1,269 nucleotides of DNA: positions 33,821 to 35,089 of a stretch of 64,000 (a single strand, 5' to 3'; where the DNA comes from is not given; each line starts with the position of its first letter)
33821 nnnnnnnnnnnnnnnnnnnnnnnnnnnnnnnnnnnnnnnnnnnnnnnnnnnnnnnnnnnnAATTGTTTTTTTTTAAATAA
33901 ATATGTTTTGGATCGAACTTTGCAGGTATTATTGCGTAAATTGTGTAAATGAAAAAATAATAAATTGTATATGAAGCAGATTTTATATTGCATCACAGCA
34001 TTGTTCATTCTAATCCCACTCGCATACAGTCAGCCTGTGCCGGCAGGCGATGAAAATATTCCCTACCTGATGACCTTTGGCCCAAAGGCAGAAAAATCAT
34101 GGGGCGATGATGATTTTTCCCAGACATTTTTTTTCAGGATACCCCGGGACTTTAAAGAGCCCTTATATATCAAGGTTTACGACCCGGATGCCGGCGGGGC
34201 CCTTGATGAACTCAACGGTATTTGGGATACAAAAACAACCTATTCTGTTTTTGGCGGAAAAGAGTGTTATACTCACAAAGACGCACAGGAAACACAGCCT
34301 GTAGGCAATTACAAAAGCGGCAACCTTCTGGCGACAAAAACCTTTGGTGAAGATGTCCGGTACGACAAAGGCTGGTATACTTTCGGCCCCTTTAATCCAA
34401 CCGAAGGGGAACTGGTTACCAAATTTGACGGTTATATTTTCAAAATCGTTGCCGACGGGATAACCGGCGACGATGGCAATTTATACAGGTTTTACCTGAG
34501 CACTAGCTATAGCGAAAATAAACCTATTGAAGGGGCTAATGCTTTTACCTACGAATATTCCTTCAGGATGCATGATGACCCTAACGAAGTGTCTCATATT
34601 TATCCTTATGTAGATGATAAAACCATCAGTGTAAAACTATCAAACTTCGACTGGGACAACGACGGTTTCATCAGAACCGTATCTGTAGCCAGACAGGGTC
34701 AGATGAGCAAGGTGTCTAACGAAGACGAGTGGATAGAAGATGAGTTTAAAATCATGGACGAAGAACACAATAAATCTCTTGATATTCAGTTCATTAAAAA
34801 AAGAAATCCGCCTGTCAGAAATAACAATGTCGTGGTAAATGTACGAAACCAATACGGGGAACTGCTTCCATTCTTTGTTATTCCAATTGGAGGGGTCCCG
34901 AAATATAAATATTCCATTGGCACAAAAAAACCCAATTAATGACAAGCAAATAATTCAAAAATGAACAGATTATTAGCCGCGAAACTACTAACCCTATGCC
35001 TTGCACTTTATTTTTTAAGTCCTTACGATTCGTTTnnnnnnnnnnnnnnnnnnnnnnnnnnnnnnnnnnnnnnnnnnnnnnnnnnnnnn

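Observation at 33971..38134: Extracytoplasmic propeller/Y_Y_Y sensor fused to a SpoIIE/PP2C phosphatase, preceded by an unknown secreted protein, with no partner-switching genes nearby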

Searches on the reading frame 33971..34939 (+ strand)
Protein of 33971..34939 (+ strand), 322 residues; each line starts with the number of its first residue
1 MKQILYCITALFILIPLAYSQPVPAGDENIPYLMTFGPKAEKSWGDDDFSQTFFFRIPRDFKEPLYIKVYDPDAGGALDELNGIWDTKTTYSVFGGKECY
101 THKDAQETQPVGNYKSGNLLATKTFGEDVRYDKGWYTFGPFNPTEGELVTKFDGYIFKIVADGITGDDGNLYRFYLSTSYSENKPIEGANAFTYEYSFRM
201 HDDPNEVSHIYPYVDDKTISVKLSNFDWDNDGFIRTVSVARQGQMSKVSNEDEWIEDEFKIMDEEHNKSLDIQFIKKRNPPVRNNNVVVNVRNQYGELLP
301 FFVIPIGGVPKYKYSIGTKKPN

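Call 5: search_protein_families(library=pfam, proteins=[window:33971-34939:+], max_evalue=0.01)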
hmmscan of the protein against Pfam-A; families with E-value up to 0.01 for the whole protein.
window:33971-34939:+ (322 aa): 0 families

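Call 6: search_protein_families(library=ncbifam, proteins=[window:33971-34939:+], max_evalue=0.01)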
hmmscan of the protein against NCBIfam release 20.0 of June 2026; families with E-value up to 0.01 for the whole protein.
window:33971-34939:+ (322 aa): 0 families

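Call 7: find_homologous_proteins(query=window:33971-34939:+)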
Query window:33971-34939:+ (322 aa): 4360 proteins with E <= 0.001 among 4824 candidates; the best 120 are listed.
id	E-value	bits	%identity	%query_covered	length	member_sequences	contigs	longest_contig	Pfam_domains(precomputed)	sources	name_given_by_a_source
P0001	8.9e-204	695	90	100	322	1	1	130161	-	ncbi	ncbi:MAG: hypothetical protein R6W78_13575 [Bacteroidales bacterium]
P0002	1.3e-193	661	86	100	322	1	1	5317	-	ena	-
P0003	6.9e-191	652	86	100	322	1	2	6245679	-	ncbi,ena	-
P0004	1.2e-190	651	84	100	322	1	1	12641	-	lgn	-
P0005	2.9e-189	647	84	99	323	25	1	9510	-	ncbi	-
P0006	3.7e-188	643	84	100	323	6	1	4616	-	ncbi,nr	ncbi:MAG TPA: hypothetical protein VJ346_00090 [Bacteroidales bacterium]|nr:hypothetical protein [Ba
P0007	1.6e-175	602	78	100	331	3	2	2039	-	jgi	-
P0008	1.6e-174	598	79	98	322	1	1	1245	-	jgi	jgi:hypothetical protein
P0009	1.4e-170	585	80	94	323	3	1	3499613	-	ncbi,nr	ncbi:MAG: hypothetical protein JSV22_00435 [Bacteroidales bacterium]|nr:MAG: hypothetical protein JS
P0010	3.5e-170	584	77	100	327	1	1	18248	-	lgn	-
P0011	7.0e-170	583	80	94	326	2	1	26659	-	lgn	-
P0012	3.0e-169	581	76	99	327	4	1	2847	-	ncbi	-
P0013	3.8e-169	581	76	99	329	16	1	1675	-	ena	-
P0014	5.7e-169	580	76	99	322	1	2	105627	-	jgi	jgi:hypothetical protein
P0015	3.8e-168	577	78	95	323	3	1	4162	-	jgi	-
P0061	1.5e-164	566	74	99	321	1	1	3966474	-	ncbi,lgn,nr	ncbi:MAG: hypothetical protein IPM71_10430 [Bacteroidota bacterium]|nr:MAG: hypothetical protein IPM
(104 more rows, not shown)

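Call 9: find_encoding_contigs(protein=window:33971-34939:+, flank=10000, max_places=3)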
Protein window:33971-34939:+ (322 aa): no gene with exactly this product is on record in the collection.

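Call 10: find_encoding_contigs(protein=P0061, flank=10000, max_places=3)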
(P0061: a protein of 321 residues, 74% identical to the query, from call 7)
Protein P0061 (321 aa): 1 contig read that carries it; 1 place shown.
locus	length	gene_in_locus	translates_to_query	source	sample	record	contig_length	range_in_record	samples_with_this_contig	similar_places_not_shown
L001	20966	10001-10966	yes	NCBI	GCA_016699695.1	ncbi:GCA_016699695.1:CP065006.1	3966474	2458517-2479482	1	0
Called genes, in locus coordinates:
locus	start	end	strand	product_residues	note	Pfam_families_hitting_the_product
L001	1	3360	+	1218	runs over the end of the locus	PF00512:HisKA, PF02518:HATPase_c, PF14501:HATPase_c_5 (weak)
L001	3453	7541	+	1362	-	PF13585:CHU_C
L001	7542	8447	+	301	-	PF11751:PorP_SprF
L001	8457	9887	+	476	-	PF07676:PD40 (weak), PF00801:PKD, PF18911:PKD_4, PF00801:PKD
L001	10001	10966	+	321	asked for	-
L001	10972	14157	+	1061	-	PF07494:Reg_prop (faint), PF07495:Y_Y_Y, PF07228:SpoIIE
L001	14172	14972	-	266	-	PF01479:S4, PF00849:PseudoU_synth_2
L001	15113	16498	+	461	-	PF02878:PGM_PMM_I, PF02879:PGM_PMM_II, PF02880:PGM_PMM_III, PF00408:PGM_PMM_IV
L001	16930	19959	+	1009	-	PF21760:SecD_1st, PF22599:SecDF_P1_head, PF02355:SecD_SecF_C, PF00873:ACR_tran (weak), PF07549:Sec_GG, PF02355:SecD_SecF_C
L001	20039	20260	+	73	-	PF02416:TatA_B_E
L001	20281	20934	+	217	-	PF13555:AAA_29 (weak), PF00005:ABC_tran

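Call 13: search_protein_representatives(protein=window:33971-34939:+)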
Query: 322 residues. Proteins with E-value up to 0.001 (for the whole library): 590; up to 1e-10: 410; up to 1e-30: 81. The best 150 are listed.
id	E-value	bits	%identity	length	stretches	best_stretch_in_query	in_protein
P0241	2.1e-117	408.8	57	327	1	10-316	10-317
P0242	1.5e-86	307.4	47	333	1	7-319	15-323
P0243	2.7e-83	296.7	44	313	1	6-310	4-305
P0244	2.1e-75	270.8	55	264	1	72-279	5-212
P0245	8.5e-73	262.2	39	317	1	6-316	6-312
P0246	1.5e-72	261.4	45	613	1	21-302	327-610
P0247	1.4e-71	258.2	43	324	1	11-310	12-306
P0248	3.4e-70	253.7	38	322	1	5-317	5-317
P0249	1.2e-69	251.8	41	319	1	11-305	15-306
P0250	9.1e-68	245.7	52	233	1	90-314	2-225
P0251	2.5e-66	241.0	38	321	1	6-318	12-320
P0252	3.7e-66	240.4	40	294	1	33-309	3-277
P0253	5.9e-66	239.7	52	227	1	8-200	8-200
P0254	3.7e-65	237.1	41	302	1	12-300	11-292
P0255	4.9e-63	230.1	39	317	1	17-312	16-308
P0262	7.5e-55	203.2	41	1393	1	3-234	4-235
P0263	6.4e-54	200.2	41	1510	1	9-272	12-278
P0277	8.6e-44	166.9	40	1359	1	31-277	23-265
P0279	1.1e-41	160.0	35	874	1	23-309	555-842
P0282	1.7e-41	159.4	32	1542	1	18-306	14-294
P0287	3.5e-39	151.7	33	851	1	5-305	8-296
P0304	1.5e-33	133.2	31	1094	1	23-301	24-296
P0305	1.6e-33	133.1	34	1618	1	28-231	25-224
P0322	1.2e-30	123.7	31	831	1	29-281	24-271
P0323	2.2e-30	122.7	33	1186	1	12-300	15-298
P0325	4.3e-30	121.8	34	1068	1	28-227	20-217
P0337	1.6e-28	116.7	30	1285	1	4-307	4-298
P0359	2.9e-26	109.3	29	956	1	12-269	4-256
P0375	5.8e-25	105.0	28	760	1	24-301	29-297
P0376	6.6e-25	104.8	29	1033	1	23-301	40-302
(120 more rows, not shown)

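Call 15: search_protein_families(library=pfam, proteins=[P0262, P0263, P0277, P0282, P0305, P0246, P0279], max_evalue=0.001)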
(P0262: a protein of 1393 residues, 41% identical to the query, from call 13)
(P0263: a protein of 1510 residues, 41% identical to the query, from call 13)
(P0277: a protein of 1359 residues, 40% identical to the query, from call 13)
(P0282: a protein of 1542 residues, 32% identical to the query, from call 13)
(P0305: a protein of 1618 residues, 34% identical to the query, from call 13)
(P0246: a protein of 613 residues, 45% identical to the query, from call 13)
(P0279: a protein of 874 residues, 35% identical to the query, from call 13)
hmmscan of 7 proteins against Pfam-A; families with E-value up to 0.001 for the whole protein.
P0262 (1393 aa): 9 families
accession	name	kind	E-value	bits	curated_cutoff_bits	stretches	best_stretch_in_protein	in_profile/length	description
PF18911.6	PKD_4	-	1.7e-281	909.7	27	12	1203-1287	1-85/85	PKD domain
PF00801.26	PKD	-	5.5e-150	488.2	23.5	12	425-487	8-70/80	PKD domain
PF22352.2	K319L-like_PKD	-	7e-55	183.4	27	4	1128-1189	7-74/84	K319L-like, PKD domain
PF21027.3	Sde0182_C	-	3e-22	79.4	27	0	346-366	1-21/83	Cellulose-binding protein Sde0182, C-terminal domain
PF02010.21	REJ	-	9.8e-15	54.5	25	0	560-634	53-132/452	REJ domain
PF18981.6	InlK_D3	-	6.2e-12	45.9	25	0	1171-1191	46-66/75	Internalin K domain (D3/D4)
PF14347.11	DUF4399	-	6.1e-07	30.2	28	0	726-764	49-89/91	Domain of unknown function (DUF4399)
PF16967.11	TcfC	-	5e-05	23.2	29.4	0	737-760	43-66/68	E-set like domain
PF18994.6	Prophage_tailD1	-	0.00011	22.7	23.6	0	550-607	18-69/84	Prophage endopeptidase tail N-terminal domain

P0263 (1510 aa): 16 families
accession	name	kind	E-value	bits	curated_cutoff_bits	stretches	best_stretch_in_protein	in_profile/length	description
PF18911.6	PKD_4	-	8.9e-290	936.3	27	12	1143-1227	1-85/85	PKD domain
PF00801.26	PKD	-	4.1e-162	527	23.5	12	1333-1393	13-72/80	PKD domain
PF22352.2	K319L-like_PKD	-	1.8e-61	204.5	27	5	1150-1229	1-84/84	K319L-like, PKD domain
PF21027.3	Sde0182_C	-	5.6e-30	104.2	27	0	461-481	1-21/83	Cellulose-binding protein Sde0182, C-terminal domain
PF14347.11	DUF4399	-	6e-15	55.8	28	0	1460-1494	53-89/91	Domain of unknown function (DUF4399)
PF02010.21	REJ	-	7.5e-15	54.9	25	1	761-831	48-128/452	REJ domain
PF18981.6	InlK_D3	-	3.9e-09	36.9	25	0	937-955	46-64/75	Internalin K domain (D3/D4)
PF05345.18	He_PIG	-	9.3e-09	36.1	24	0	937-955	67-85/96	Putative Ig domain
PF23194.1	NOMO_5th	-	2.8e-08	34.5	27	0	1286-1306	46-66/89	NOMO fifth transthyretin-like domain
PF16820.11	PKD_3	-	3.7e-07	30.3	26.3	0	648-684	31-67/68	PKD-like domain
PF08329.16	ChitinaseA_N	-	1.7e-05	24.9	21.2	0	750-792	70-110/133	Chitinase A, N-terminal domain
PF17963.7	Big_9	-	4.6e-05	24.7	23.6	0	1406-1492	1-87/89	Bacterial Ig domain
PF07495.19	Y_Y_Y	-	6.7e-05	23.1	26.6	0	932-955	29-52/65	Y_Y_Y domain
PF15418.12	DUF4625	-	0.00019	22.1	27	0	1026-1051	105-130/131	Domain of unknown function (DUF4625)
PF25084.1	LbH_EIF2B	-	0.00027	21.3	54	1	348-444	4-98/105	EIF2B subunit epsilon LbH domain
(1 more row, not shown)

P0277 (1359 aa): 13 families
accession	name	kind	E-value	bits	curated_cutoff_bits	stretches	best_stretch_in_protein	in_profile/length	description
PF18911.6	PKD_4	-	0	991.1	27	12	906-990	1-85/85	PKD domain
PF00801.26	PKD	-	4.5e-163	530.1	23.5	12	1273-1332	13-72/80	PKD domain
PF22352.2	K319L-like_PKD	-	2.7e-69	229.6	27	7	829-892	6-74/84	K319L-like, PKD domain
PF21027.3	Sde0182_C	-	6e-23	81.7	27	1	1276-1296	1-21/83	Cellulose-binding protein Sde0182, C-terminal domain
PF14347.11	DUF4399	-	1.4e-12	48.3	28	0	594-644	44-89/91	Domain of unknown function (DUF4399)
PF18981.6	InlK_D3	-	4e-11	43.3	25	0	1314-1340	47-73/75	Internalin K domain (D3/D4)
PF05345.18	He_PIG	-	6.2e-10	39.8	24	0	1312-1342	66-95/96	Putative Ig domain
PF13027.11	DUF3888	-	3.9e-08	34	22.2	0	956-987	36-68/87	Protein of unknown function (DUF3888)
PF16967.11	TcfC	-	9.7e-08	31.9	29.4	0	615-632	43-60/68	E-set like domain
PF07495.19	Y_Y_Y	-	3.7e-07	30.4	26.6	0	525-543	34-52/65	Y_Y_Y domain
PF15418.12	DUF4625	-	8.8e-07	29.7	27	0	786-809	103-126/131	Domain of unknown function (DUF4625)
PF18565.7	Glyco_hydro2_C5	-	1.3e-06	28.7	32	0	790-818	17-45/103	Glycoside hydrolase family 2 C-terminal domain 5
PF11852.14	Pullul_strch_C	-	0.00063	19.7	29.7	0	447-502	88-143/165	Alpha-1,6-glucosidases, pullulanase-type, C-terminal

P0282 (1542 aa): 19 families
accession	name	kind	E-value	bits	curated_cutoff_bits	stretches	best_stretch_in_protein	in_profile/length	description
PF18911.6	PKD_4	-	0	1170.8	27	14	649-733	1-85/85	PKD domain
PF00801.26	PKD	-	6.2e-188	609.8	23.5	14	398-453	16-71/80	PKD domain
PF22352.2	K319L-like_PKD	-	2.2e-76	252.3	27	6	665-723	11-75/84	K319L-like, PKD domain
PF21027.3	Sde0182_C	-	3.5e-23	82.4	27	0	1462-1481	2-21/83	Cellulose-binding protein Sde0182, C-terminal domain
PF14347.11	DUF4399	-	3.6e-17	62.9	28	0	1499-1529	58-90/91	Domain of unknown function (DUF4399)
PF18981.6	InlK_D3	-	9e-16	58.2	25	0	1499-1529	47-75/75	Internalin K domain (D3/D4)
PF02010.21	REJ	-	8.3e-14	51.5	25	0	619-688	51-123/452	REJ domain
PF15418.12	DUF4625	-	6.9e-12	46.2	27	0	1408-1430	103-125/131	Domain of unknown function (DUF4625)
PF23194.1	NOMO_5th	-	2.3e-10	41.2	27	0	969-1006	46-85/89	NOMO fifth transthyretin-like domain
PF05345.18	He_PIG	-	9.4e-09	36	24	0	1498-1527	67-93/96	Putative Ig domain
PF18146.6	CinA_KH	-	1.5e-08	35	27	0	968-998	31-61/73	Damage-inducible protein CinA KH domain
PF07495.19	Y_Y_Y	-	1.7e-08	34.6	26.6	0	531-549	35-53/65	Y_Y_Y domain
PF17632.7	DUF5513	-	7.4e-08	33.2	27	0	521-551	3-32/91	Family of unknown function (DUF5513)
PF13027.11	DUF3888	-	2.6e-06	28.2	22.2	0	1492-1530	35-74/87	Protein of unknown function (DUF3888)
PF16403.11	Bact_surface_Ig-like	-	3.8e-06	27.3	27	0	1498-1517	43-62/71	Bacterial surface protein, Ig-like domain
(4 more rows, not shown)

P0305 (1618 aa): 10 families
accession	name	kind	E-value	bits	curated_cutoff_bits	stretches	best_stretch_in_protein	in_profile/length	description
PF18911.6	PKD_4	-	0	1147.1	27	15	1260-1344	1-85/85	PKD domain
PF00801.26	PKD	-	1.2e-199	647.3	23.5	15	743-812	8-77/80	PKD domain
PF22352.2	K319L-like_PKD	-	1.6e-68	227.1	27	3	827-895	1-75/84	K319L-like, PKD domain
PF21027.3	Sde0182_C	-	2.2e-25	89.5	27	0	839-859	2-22/83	Cellulose-binding protein Sde0182, C-terminal domain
PF02010.21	REJ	-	7.1e-18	64.9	25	0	792-865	53-133/452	REJ domain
PF14347.11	DUF4399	-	6.1e-07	30.2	28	0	1308-1344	50-88/91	Domain of unknown function (DUF4399)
PF23194.1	NOMO_5th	-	1.8e-06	28.7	27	0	1402-1441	45-86/89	NOMO fifth transthyretin-like domain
PF15418.12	DUF4625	-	7.8e-06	26.6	27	0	702-723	103-124/131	Domain of unknown function (DUF4625)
PF05345.18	He_PIG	-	2.3e-05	25.2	24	0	703-723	69-86/96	Putative Ig domain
PF07495.19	Y_Y_Y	-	0.00016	21.9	26.6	0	790-819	36-64/65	Y_Y_Y domain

P0246 (613 aa): 1 family
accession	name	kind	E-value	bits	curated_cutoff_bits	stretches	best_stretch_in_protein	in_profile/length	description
PF05569.17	Peptidase_M56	-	1.4e-07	31.4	31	1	177-268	196-294/296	BlaR1 peptidase M56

P0279 (874 aa): 1 family
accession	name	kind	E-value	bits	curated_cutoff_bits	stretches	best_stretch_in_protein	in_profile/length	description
PF01833.30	TIG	-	1.6e-22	79.7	20.9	2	466-549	1-83/84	IPT/TIG domain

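Call 18: search_solved_structures(query=A1, max_evalue=1)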
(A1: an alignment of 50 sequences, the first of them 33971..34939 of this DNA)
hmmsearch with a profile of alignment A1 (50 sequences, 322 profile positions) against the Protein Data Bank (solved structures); distinct sequences matched with E-value up to 1: 0.

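Call 22: find_related_loci(query=A1, collection=genome_contigs, flank=10000)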
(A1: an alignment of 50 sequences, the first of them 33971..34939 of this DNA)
Query A1 (322 aa) in genome_contigs; peptide patterns used: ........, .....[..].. (x = any residue, [..] = any of these).
598 stretches matched a pattern (row limit reached: there are more); 524 encode a relative of the query (tblastn E <= 1e-3); the best 80 are kept; 80 distinct loci.
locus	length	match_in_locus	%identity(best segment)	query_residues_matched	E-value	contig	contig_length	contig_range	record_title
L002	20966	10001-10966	86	1-322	4e-180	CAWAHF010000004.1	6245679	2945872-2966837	MAG: uncultured Bacteroidales bacterium isolate MFD02416.bin.1.317 genome assembly, contig: contig_49773, whole genome s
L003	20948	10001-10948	77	1-316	2e-160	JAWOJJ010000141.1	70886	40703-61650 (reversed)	MAG: Bacteroidales bacterium isolate CWP6-1.bin.98 k191_3891007, whole genome shotgun sequence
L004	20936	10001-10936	72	11-320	4e-159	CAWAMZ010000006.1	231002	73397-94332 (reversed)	MAG: uncultured Bacteroidales bacterium isolate MFD01721.bin.1.121 genome assembly, contig: contig_23893, whole genome s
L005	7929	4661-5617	71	4-320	1e-156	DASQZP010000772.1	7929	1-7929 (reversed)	MAG TPA_asm: Bacteroidales bacterium isolate SMAG_U11095 k141_149610, whole genome shotgun sequence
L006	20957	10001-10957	70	1-320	8e-157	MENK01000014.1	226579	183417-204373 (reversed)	MAG: Bacteroidetes bacterium GWB2_32_14 gwb2_scaffold_24, whole genome shotgun sequence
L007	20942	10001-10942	78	7-320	1e-156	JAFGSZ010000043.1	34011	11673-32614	MAG: Bacteroidales bacterium isolate Zod_Metabat.943 k87_3708980, whole genome shotgun sequence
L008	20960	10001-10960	74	1-320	1e-156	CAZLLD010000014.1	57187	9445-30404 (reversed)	MAG TPA_asm: uncultured Bacteroidales bacterium isolate SRP192927_co6_437 genome assembly, contig: NODE_694_length_57187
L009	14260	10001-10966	73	1-322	2e-156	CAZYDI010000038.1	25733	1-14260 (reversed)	MAG TPA_asm: uncultured Bacteroidales bacterium isolate SRP192927_co6_439 genome assembly, contig: NODE_3795_length_2573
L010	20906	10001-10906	77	17-318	3e-156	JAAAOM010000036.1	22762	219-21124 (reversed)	MAG: Bacteroidetes bacterium isolate GSL.Bin23 NODE_1361_length_22762_cov_0.434345, whole genome shotgun sequence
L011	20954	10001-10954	73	3-320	1e-155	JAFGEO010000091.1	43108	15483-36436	MAG: Bacteroidales bacterium isolate Zod_Metabat.1236 k87_5998315, whole genome shotgun sequence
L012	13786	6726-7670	77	1-316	2e-154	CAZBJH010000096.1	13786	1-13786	MAG TPA_asm: uncultured Bacteroidales bacterium isolate binchicken_co228_355 genome assembly, contig: NODE_6447_length_1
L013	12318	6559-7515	75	1-320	3e-154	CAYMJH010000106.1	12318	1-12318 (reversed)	MAG TPA_asm: uncultured Bacteroidales bacterium isolate SRP192927_co7_187 genome assembly, contig: NODE_10282_length_123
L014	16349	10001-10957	74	1-320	2e-153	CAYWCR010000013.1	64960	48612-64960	MAG TPA_asm: uncultured Bacteroidales bacterium isolate binchicken_co259_28 genome assembly, contig: NODE_107_length_649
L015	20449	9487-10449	72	1-322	1e-153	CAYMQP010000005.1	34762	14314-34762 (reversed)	MAG TPA_asm: uncultured Bacteroidales bacterium isolate binchicken_co178_8 genome assembly, contig: NODE_1867_length_347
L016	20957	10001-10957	69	1-320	4e-153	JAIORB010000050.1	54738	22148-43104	MAG: Bacteroidales bacterium isolate SMBSF07 20071_Bin_5_contigs_1_c_000000000107, whole genome shotgun sequence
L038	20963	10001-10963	66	1-322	2e-149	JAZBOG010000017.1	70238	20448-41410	MAG: Bacteroidales bacterium isolate bin.717 k117_4227912, whole genome shotgun sequence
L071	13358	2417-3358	69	1-314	5e-141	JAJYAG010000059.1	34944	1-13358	MAG: Bacteroidetes bacterium isolate BP8.bin14 NODE_1444_length_34944_cov_1.511532, whole genome shotgun sequence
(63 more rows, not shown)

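Call 25: predict_structure(alignment_id=A1)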
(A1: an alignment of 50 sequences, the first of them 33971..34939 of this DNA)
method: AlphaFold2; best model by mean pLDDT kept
length: 322 residues; sequences in the alignment: 50
mean_pLDDT: 65.5   pTM: 0.67
mean pLDDT of the five models: 65.5, 63.9, 55.3, 50.9, 47.3
residues with pLDDT >= 90: 29; 70-90: 115; 50-70: 109; < 50: 69
segments of 3 or more residues with pLDDT < 50: 19-48, 74-83, 128-130, 199-202, 305-322
pLDDT, mean of each block of 10 residues (from residue 1): 84 64 30 35 43 84 85 45 58 92 79 89 68 72 93 88 61 74 72 59 55 61 70 61 65 71 63 63 66 74 47 31 34
secondary structure, 60 per line:
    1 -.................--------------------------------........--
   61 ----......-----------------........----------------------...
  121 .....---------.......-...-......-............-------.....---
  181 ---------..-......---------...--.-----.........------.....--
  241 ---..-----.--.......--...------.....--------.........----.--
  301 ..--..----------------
elements in order: H2-18 E51-58 E65-70 E88-95 E118-125 E135-141 E147-149 E154-165 E173-177 E193-198 E208-210 E219-227 E234-238 E254-260 E272-276 E285-293

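Call 33: predict_structure(alignment_id=A2)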
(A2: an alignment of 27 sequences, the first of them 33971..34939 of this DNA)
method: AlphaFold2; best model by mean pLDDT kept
length: 322 residues; sequences in the alignment: 27
mean_pLDDT: 88.7   pTM: 0.86
mean pLDDT of the five models: 88.7, 88.6, 86.9, 86.3, 86.1
residues with pLDDT >= 90: 222; 70-90: 68; 50-70: 16; < 50: 16
segments of 3 or more residues with pLDDT < 50: 16-20, 312-322
pLDDT, mean of each block of 10 residues (from residue 1): 77 53 89 95 88 96 97 90 94 97 84 85 93 95 98 96 96 96 92 94 91 96 92 91 92 94 95 87 83 96 83 42 40
secondary structure, 60 per line:
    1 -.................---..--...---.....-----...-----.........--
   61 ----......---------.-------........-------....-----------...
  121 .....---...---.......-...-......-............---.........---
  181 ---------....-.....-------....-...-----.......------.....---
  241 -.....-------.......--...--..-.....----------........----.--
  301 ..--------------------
elements in order: H2-18 E32-36 E50-58 E65-70 E88-95 H103-106 E118-125 E135-141 E147-149 E154-165 E169-177 E190-193 E195-199 E207-210 E212-214 E220-226 E233-237 E242-246 E254-260 E271-275 E286-293
